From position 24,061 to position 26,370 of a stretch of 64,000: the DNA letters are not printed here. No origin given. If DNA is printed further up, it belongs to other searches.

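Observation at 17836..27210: Oligosaccharyltransferase (AglB/STT3) core embedded in a 3124-aa protein with a ~2000-aa Ig-like ectodomain and C-terminal membrane anchor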

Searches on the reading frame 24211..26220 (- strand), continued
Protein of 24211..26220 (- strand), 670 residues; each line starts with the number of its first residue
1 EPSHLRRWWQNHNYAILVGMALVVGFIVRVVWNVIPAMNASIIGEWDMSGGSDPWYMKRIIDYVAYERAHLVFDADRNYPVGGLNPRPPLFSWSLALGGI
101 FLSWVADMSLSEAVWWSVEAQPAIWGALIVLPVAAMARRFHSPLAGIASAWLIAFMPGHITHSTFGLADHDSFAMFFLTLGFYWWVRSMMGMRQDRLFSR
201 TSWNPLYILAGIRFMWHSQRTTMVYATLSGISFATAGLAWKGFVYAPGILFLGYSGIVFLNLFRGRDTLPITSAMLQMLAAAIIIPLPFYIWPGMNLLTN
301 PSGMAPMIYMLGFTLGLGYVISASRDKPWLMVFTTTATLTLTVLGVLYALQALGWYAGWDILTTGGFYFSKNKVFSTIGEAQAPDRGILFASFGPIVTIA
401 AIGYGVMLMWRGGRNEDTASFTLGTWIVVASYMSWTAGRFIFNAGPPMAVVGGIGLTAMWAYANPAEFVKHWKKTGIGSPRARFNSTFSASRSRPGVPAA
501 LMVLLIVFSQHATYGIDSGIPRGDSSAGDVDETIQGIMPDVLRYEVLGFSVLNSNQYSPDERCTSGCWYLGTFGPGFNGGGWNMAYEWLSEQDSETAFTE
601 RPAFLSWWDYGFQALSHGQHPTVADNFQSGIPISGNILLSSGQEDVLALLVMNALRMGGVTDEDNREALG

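Call 70: find_encoding_contigs(protein=P0291, flank=8000, max_places=2)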
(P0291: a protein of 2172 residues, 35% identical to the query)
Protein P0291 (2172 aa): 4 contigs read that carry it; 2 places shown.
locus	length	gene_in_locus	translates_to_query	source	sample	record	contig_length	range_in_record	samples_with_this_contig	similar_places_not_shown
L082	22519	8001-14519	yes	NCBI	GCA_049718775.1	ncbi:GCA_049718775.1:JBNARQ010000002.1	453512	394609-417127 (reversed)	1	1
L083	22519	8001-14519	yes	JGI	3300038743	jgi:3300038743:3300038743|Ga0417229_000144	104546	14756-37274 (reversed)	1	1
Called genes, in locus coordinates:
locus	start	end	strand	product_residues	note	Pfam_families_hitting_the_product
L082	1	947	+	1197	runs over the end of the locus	PF04563:RNA_pol_Rpb2_1, PF04561:RNA_pol_Rpb2_2, PF04565:RNA_pol_Rpb2_3, PF04566:RNA_pol_Rpb2_4, PF04567:RNA_pol_Rpb2_5, PF00562:RNA_pol_Rpb2_6, PF04560:RNA_pol_Rpb2_7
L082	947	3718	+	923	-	PF04997:RNA_pol_Rpb1_1, PF00623:RNA_pol_Rpb1_2, PF04983:RNA_pol_Rpb1_3, PF05000:RNA_pol_Rpb1_4, PF04998:RNA_pol_Rpb1_5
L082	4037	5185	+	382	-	PF04998:RNA_pol_Rpb1_5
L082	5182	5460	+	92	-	PF01248:Ribosomal_L7Ae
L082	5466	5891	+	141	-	PF07650:KH_2 (faint), PF00013:KH_1 (faint), PF26594:KH_NusA_2nd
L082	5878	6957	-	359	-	PF13353:Fer4_12 (weak), PF04055:Radical_SAM, PF26257:DUF8061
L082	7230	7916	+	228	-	PF00215:OMPdecase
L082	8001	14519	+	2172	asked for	PF02516:STT3, PF07210:DUF1416 (faint), PF11974:bMG3 (faint), PF13620:CarboxypepD_reg (weak), PF13715:CarbopepD_reg_2 (faint), PF17210:SdrD_B (faint), PF17802:SpaA (faint), PF13620:CarboxypepD_reg (weak), +2 more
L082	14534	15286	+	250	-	PF07705:CARDB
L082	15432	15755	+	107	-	PF00085:Thioredoxin, PF04756:OST3_OST6 (weak), PF14595:Thioredoxin_9 (weak), PF13098:Thioredoxin_2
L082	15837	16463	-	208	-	PF01997:Translin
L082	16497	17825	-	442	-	PF02844:GARS_N, PF01071:GARS_A, PF02843:GARS_C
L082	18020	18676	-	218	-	PF03308:MeaB (faint), PF02492:cobW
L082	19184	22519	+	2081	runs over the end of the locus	PF05048:NosD, PF13229:Beta_helix, PF05048:NosD, PF13229:Beta_helix, PF05048:NosD (weak), PF13229:Beta_helix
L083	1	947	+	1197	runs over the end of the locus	PF04563:RNA_pol_Rpb2_1, PF04561:RNA_pol_Rpb2_2, PF04565:RNA_pol_Rpb2_3, PF04566:RNA_pol_Rpb2_4, PF04567:RNA_pol_Rpb2_5, PF00562:RNA_pol_Rpb2_6, PF04560:RNA_pol_Rpb2_7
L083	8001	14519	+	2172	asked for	PF02516:STT3, PF07210:DUF1416 (faint), PF11974:bMG3 (faint), PF13620:CarboxypepD_reg (weak), PF13715:CarbopepD_reg_2 (faint), PF17210:SdrD_B (faint), PF17802:SpaA (faint), PF13620:CarboxypepD_reg (weak), +2 more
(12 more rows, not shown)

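Call 89: list_cluster_members(proteins=[P0202, P0204, P0205, P0211, P0212, P0224, P0235, P0257, P0124, P0126])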
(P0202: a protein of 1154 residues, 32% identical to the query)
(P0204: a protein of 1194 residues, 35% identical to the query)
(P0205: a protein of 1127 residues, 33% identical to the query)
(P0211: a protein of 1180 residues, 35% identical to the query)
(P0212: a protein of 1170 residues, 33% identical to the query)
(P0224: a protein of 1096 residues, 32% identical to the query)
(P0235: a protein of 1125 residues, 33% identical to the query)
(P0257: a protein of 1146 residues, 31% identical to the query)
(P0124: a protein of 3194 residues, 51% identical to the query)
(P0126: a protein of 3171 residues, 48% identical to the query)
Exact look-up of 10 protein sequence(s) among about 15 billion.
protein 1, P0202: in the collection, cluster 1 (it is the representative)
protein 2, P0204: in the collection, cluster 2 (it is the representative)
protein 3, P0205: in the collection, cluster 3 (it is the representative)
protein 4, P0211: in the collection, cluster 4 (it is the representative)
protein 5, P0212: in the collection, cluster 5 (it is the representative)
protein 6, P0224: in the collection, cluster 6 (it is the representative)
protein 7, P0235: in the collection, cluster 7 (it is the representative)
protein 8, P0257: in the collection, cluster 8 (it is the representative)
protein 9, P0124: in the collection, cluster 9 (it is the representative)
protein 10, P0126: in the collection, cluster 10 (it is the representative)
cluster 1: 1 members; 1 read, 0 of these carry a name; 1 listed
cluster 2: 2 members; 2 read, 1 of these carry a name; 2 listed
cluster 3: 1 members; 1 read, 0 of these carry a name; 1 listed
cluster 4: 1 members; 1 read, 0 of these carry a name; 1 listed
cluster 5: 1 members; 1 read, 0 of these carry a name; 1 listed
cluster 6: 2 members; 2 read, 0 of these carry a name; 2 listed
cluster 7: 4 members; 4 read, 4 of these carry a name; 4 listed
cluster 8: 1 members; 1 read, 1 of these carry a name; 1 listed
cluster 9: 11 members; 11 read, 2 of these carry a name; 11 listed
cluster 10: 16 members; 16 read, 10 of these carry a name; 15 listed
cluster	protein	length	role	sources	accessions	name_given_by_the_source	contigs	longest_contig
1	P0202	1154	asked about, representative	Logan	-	-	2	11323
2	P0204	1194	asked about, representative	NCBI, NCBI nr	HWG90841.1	MAG TPA: STT3 domain-containing protein [Candidatus Thermoplasmatota archaeon] | STT3 domain-containing protein [Candidatus Thermoplasmatota archaeon]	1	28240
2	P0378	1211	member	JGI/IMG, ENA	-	-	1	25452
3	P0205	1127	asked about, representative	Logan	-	-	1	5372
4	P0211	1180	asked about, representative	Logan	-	-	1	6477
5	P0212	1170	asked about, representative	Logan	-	-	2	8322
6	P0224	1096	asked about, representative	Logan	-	-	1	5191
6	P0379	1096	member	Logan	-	-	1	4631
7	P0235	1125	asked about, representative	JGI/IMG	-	dolichyl-phosphooligosaccharide-protein glycotransferase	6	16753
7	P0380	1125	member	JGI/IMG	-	dolichyl-phosphooligosaccharide-protein glycotransferase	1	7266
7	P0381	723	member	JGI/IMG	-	dolichyl-phosphooligosaccharide-protein glycotransferase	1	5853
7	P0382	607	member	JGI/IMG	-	hypothetical protein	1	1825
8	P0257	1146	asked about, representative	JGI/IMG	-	dolichyl-diphosphooligosaccharide--protein glycosyltransferase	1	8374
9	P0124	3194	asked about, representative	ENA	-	-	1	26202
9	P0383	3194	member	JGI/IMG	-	asparagine N-glycosylation enzyme membrane subunit Stt3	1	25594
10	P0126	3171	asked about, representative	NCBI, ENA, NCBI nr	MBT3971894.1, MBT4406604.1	MAG: hypothetical protein HOE92_06725 [Euryarchaeota archaeon] | hypothetical protein [Euryarchaeota archaeon]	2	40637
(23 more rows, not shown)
